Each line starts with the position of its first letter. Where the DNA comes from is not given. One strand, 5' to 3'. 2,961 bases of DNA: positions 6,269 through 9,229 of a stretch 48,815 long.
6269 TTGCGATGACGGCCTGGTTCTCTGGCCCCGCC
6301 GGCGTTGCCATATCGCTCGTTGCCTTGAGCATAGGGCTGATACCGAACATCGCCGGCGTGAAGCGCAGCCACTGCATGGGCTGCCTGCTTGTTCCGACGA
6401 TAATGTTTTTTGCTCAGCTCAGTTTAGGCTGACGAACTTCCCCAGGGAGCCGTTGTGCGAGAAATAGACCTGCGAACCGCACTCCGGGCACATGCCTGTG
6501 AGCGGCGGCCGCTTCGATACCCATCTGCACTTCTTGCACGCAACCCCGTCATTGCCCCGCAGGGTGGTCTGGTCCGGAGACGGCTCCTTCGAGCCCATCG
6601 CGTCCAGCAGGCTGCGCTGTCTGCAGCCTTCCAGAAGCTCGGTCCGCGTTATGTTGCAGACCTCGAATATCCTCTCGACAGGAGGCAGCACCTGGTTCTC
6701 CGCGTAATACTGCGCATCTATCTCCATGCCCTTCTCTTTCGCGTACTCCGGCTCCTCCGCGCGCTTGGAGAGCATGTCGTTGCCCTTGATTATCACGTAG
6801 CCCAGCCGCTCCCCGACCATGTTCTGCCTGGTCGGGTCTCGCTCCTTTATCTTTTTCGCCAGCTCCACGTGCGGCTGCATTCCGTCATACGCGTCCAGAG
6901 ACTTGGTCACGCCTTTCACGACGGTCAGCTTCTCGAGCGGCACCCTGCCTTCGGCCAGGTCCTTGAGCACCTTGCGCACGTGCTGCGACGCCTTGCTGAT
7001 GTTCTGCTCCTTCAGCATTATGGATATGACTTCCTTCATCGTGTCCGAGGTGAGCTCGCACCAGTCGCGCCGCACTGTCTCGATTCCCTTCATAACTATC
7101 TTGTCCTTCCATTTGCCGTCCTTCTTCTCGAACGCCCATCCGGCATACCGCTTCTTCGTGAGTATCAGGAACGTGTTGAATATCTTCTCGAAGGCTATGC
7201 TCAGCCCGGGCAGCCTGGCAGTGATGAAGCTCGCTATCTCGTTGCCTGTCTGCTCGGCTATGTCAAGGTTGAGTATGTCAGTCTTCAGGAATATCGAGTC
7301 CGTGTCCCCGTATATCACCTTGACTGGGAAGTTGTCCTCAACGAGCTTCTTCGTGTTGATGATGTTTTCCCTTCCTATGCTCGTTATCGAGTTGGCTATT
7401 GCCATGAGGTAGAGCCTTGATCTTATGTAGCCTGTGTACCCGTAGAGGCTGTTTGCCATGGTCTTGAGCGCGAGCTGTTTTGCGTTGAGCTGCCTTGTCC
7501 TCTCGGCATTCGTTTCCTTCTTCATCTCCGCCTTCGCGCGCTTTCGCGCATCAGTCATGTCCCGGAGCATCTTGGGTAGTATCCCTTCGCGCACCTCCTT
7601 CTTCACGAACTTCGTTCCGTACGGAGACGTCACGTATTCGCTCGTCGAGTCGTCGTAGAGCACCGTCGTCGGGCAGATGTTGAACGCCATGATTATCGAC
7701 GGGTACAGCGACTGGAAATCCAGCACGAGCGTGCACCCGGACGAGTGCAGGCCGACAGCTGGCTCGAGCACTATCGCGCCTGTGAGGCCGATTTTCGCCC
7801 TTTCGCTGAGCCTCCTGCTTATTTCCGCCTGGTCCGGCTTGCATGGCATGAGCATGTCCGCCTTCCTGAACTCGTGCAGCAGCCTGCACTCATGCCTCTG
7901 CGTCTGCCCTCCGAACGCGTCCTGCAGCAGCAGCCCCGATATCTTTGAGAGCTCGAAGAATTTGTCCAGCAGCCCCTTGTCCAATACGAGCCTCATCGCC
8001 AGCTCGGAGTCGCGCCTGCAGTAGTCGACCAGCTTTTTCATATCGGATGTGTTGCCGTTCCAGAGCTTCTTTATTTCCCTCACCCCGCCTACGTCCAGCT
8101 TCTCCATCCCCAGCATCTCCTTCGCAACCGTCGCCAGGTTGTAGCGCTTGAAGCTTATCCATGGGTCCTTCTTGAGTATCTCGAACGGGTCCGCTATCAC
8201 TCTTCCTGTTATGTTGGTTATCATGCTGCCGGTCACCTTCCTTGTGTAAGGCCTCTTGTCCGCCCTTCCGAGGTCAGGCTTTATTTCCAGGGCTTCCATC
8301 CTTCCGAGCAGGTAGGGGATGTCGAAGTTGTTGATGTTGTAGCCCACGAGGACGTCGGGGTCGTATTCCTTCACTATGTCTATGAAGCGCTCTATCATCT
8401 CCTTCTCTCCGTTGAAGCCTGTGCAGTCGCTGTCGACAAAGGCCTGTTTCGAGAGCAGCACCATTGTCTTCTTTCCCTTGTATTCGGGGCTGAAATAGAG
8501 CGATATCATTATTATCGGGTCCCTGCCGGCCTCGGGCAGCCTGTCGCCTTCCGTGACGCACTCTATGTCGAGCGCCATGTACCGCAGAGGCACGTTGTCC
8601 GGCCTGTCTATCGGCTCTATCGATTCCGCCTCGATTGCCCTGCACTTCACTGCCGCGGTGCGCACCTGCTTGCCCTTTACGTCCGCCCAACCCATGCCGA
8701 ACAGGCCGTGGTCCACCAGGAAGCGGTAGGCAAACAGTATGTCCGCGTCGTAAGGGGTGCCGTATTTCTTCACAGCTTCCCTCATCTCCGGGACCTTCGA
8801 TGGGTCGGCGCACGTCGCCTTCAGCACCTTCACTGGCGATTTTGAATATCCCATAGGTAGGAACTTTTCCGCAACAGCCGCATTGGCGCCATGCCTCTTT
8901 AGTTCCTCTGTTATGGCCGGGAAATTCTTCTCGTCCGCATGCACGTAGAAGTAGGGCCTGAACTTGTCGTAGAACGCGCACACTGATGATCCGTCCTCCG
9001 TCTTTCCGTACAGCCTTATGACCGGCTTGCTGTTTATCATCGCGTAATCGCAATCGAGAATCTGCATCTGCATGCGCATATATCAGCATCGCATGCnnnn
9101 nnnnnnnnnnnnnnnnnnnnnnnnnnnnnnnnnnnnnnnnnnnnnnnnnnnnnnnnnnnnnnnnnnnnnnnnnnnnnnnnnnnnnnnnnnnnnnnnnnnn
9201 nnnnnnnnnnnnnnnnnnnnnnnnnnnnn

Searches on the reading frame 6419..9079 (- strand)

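Call 72: search_protein_families(library=pfam, proteins=[window:6419-9079:-], max_evalue=0.00001)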
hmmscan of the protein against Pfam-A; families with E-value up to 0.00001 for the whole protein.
window:6419-9079:- (886 aa): 2 families
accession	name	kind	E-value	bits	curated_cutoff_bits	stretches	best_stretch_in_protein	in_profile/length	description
PF00136.26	DNA_pol_B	-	1.8e-111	373.5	23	1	390-806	9-451/453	DNA polymerase family B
PF03104.25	DNA_pol_B_exo1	-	3.4e-35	122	23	1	109-318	3-242/242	DNA polymerase family B, exonuclease domain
